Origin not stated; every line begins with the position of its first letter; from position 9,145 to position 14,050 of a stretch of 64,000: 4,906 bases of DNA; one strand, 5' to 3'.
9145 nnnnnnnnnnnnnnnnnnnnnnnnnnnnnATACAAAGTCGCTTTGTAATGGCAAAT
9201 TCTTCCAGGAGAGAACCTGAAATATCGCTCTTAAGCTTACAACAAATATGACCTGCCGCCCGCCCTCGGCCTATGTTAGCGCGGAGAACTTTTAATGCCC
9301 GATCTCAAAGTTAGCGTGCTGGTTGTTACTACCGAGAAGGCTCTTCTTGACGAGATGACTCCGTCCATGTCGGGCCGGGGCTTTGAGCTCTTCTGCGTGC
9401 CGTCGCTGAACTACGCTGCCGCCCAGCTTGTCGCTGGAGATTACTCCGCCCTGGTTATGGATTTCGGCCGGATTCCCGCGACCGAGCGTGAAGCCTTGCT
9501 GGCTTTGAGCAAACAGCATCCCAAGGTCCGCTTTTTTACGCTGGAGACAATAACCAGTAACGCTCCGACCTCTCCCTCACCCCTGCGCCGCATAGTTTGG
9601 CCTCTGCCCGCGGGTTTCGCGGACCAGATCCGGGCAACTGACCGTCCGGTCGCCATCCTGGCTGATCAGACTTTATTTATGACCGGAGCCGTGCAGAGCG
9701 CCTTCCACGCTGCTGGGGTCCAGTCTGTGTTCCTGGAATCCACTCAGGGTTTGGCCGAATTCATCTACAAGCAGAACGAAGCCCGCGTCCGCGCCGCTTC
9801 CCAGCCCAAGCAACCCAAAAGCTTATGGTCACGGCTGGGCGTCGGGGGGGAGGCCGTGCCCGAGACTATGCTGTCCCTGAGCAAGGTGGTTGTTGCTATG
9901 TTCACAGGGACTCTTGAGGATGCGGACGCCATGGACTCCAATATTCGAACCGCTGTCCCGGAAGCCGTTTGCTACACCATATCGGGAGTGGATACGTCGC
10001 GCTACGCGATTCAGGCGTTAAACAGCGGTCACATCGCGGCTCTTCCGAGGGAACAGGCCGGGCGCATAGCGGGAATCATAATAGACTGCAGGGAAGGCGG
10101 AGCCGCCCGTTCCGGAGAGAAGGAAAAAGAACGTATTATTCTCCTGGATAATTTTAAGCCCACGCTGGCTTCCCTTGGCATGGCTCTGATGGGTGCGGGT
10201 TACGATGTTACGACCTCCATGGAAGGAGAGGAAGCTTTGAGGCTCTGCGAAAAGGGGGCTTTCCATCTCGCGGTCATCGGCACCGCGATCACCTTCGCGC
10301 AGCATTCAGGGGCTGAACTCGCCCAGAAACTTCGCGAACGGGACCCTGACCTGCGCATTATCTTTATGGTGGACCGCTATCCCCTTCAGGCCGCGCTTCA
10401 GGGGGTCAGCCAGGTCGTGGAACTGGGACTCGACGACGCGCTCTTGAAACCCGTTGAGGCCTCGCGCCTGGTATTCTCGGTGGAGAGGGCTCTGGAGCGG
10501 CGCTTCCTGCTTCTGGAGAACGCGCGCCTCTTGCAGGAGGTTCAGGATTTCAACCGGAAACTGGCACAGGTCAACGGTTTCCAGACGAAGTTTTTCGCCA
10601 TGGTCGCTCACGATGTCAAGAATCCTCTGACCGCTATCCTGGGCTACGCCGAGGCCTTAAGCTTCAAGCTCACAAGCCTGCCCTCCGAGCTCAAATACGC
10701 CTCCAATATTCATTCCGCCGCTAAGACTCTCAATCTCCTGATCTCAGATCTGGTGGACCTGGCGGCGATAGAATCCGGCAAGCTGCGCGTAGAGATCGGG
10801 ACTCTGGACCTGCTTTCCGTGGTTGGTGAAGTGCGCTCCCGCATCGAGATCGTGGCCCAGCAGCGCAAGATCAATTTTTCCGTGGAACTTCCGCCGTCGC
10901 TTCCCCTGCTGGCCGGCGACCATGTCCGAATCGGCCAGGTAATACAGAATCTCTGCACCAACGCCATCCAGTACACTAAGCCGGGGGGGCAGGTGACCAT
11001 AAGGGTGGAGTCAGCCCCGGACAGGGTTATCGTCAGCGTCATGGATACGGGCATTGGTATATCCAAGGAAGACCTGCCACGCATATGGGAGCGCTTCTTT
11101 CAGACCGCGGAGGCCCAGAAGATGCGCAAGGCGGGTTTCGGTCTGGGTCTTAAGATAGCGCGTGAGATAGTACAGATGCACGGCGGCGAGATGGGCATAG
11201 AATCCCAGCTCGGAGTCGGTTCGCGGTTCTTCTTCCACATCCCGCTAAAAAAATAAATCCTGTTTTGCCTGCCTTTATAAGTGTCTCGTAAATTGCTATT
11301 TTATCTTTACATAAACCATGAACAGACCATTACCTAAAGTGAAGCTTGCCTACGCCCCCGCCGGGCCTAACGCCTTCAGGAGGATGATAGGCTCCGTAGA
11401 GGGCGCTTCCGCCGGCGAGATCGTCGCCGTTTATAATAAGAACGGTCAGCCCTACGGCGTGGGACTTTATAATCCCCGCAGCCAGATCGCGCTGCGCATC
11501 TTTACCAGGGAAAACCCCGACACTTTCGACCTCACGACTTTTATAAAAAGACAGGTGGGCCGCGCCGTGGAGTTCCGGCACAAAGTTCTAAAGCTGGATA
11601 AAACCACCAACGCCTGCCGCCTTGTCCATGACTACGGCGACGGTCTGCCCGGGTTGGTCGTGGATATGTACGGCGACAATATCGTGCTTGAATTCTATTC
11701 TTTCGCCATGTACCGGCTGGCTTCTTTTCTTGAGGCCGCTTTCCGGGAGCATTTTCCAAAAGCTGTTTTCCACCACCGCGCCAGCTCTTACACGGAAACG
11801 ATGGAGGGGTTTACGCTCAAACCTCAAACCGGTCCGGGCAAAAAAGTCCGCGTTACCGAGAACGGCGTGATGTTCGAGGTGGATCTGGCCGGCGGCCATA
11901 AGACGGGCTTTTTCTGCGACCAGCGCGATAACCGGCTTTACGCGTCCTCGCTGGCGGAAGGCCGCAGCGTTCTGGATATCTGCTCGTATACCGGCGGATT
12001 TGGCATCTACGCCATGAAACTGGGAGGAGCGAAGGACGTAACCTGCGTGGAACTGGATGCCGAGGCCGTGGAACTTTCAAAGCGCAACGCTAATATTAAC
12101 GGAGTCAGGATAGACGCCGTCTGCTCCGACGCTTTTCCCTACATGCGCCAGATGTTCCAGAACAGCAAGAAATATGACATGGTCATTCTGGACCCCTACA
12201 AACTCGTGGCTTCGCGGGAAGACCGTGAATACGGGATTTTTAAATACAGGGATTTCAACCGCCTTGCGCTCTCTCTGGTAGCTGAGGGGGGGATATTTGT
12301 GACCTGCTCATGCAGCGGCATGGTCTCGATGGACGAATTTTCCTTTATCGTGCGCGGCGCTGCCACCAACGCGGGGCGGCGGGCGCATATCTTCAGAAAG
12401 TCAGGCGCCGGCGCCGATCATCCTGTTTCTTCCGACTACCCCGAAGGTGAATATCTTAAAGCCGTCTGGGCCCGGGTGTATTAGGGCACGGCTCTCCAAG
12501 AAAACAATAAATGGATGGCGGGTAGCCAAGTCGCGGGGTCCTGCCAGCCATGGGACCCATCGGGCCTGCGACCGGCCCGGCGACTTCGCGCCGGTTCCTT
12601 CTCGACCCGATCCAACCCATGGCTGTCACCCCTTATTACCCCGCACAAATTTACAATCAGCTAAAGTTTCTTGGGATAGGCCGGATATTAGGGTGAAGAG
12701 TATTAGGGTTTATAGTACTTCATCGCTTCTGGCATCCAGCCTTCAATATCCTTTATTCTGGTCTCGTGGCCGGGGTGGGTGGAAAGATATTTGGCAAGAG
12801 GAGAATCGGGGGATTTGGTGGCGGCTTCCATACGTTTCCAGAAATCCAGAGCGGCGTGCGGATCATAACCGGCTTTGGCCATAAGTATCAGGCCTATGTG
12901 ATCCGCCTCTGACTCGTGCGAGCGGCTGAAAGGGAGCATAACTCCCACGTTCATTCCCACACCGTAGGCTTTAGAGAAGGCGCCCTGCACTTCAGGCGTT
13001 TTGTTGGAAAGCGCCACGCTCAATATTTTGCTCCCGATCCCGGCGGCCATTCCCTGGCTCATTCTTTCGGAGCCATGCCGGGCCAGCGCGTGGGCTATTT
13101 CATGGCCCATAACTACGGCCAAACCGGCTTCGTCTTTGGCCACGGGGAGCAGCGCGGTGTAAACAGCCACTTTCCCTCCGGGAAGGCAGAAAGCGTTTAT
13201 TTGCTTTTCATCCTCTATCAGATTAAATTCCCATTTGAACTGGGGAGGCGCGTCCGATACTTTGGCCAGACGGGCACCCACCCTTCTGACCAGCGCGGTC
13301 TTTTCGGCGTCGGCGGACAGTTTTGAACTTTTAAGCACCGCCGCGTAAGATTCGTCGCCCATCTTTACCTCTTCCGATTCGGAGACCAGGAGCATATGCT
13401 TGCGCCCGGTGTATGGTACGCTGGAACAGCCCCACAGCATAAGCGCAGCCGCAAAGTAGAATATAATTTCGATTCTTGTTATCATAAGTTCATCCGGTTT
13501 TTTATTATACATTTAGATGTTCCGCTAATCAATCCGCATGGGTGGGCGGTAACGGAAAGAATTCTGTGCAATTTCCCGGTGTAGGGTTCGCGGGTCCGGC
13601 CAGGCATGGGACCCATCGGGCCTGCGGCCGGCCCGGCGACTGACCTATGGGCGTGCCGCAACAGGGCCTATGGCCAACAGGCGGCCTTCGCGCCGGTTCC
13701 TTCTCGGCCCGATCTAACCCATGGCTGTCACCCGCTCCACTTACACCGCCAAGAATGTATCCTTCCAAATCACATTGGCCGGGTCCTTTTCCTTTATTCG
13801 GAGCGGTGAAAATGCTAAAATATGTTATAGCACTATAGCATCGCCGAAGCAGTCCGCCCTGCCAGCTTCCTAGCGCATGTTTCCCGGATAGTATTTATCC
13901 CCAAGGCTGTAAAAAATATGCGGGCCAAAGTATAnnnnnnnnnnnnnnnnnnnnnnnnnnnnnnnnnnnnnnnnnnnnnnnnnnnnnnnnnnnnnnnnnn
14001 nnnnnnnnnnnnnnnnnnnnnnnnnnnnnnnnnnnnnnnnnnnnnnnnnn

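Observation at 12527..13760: Two direct copies of a highly structured repeat of about 80-130 nt bracket a single M48 peptidase gene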

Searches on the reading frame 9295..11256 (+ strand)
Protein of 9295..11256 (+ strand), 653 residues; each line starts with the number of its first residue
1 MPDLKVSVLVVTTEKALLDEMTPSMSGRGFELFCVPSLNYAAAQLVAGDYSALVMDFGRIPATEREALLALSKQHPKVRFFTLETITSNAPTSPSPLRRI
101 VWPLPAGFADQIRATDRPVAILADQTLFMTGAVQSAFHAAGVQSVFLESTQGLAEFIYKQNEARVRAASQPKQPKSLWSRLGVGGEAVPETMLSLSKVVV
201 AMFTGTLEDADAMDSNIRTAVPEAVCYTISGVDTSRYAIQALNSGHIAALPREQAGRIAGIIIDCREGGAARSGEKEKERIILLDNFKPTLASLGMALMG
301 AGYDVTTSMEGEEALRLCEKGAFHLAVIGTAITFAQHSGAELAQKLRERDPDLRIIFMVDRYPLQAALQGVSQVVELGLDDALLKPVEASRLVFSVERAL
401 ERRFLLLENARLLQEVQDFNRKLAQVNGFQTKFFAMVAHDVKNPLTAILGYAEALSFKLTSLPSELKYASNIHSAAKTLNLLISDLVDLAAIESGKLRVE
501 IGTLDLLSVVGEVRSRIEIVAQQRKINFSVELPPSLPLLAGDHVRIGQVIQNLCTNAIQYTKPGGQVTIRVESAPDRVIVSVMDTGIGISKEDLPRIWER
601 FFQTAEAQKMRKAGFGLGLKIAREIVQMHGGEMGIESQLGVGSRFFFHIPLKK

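Call 14: search_protein_families(library=pfam, proteins=[window:9295-11256:+])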
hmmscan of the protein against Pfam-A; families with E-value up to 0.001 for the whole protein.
window:9295-11256:+ (653 aa): 4 families
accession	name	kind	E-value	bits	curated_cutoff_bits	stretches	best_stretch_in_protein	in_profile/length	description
PF02518.31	HATPase_c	-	5.2e-30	104.6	26.4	1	541-652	1-110/111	Histidine kinase-, DNA gyrase B-, and HSP90-like ATPase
PF00512.31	HisKA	-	1.4e-14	54.3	26.9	1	430-495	2-66/66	His Kinase A (phospho-acceptor) domain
PF00072.30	Response_reg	-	1.1e-09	38.9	30.2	1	281-394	1-108/111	Response regulator receiver domain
PF13581.12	HATPase_c_2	-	0.00042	20.8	27.4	0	550-619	36-104/127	Histidine kinase-like ATPase domain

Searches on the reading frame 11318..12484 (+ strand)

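Call 14: search_protein_families(library=pfam, proteins=[window:11318-12484:+])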
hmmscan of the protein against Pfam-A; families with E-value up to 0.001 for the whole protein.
window:11318-12484:+ (388 aa): 12 families
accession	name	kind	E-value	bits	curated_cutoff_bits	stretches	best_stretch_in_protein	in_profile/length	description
PF10672.15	Methyltrans_SAM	-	1.2e-15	58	27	1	174-339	83-246/286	S-adenosylmethionine-dependent methyltransferase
PF17785.7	PUA_3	-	7.3e-11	42.1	22.6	1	19-64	18-64/64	PUA-like domain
PF05175.20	MTS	-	9.6e-07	29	23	1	210-293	25-106/170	Methyltransferase small domain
PF01564.23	Spermine_synth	-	1.2e-06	28.7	22.9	1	233-346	37-147/186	Spermine/spermidine synthase domain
PF03602.21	Cons_hypoth95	-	2.1e-06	28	24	1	213-293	40-121/182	Conserved hypothetical protein 95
PF02475.24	TRM5-TYW2_MTfase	-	3.4e-06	27.5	28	1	180-292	4-111/164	TRM5/TYW2 methyltransferase domain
PF13649.12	Methyltransf_25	-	4.1e-06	27.8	27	1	218-291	1-70/97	Methyltransferase domain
PF06325.19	PrmA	-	8.2e-06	26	22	1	192-290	143-231/296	Ribosomal protein L11 methyltransferase (PrmA)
PF13847.12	Methyltransf_31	-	2.3e-05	24.6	27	1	214-337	3-114/145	Methyltransferase domain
PF09445.16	Methyltransf_15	-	3.8e-05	23.8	22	1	217-293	3-79/165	RNA cap guanine-N2 methyltransferase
PF01728.25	FtsJ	-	9.1e-05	22.9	24.1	1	212-294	19-100/181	FtsJ-like methyltransferase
PF02005.22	TRM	-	0.00014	21.7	27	1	212-294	47-129/376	N2,N2-dimethylguanosine tRNA methyltransferase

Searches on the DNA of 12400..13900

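Call 5: search_rna_families(source=window, start=12400, end=13900, threshold=evalue, max_evalue=10, show_alignments=3)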
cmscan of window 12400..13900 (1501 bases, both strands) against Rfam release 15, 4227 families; matches with E-value up to 10: 1.
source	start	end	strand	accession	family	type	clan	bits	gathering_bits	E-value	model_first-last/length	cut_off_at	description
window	12521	12592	+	RF03738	mir-2320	Gene; miRNA;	-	19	90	1.9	1-75/75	no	mir-2320 microRNA precursor family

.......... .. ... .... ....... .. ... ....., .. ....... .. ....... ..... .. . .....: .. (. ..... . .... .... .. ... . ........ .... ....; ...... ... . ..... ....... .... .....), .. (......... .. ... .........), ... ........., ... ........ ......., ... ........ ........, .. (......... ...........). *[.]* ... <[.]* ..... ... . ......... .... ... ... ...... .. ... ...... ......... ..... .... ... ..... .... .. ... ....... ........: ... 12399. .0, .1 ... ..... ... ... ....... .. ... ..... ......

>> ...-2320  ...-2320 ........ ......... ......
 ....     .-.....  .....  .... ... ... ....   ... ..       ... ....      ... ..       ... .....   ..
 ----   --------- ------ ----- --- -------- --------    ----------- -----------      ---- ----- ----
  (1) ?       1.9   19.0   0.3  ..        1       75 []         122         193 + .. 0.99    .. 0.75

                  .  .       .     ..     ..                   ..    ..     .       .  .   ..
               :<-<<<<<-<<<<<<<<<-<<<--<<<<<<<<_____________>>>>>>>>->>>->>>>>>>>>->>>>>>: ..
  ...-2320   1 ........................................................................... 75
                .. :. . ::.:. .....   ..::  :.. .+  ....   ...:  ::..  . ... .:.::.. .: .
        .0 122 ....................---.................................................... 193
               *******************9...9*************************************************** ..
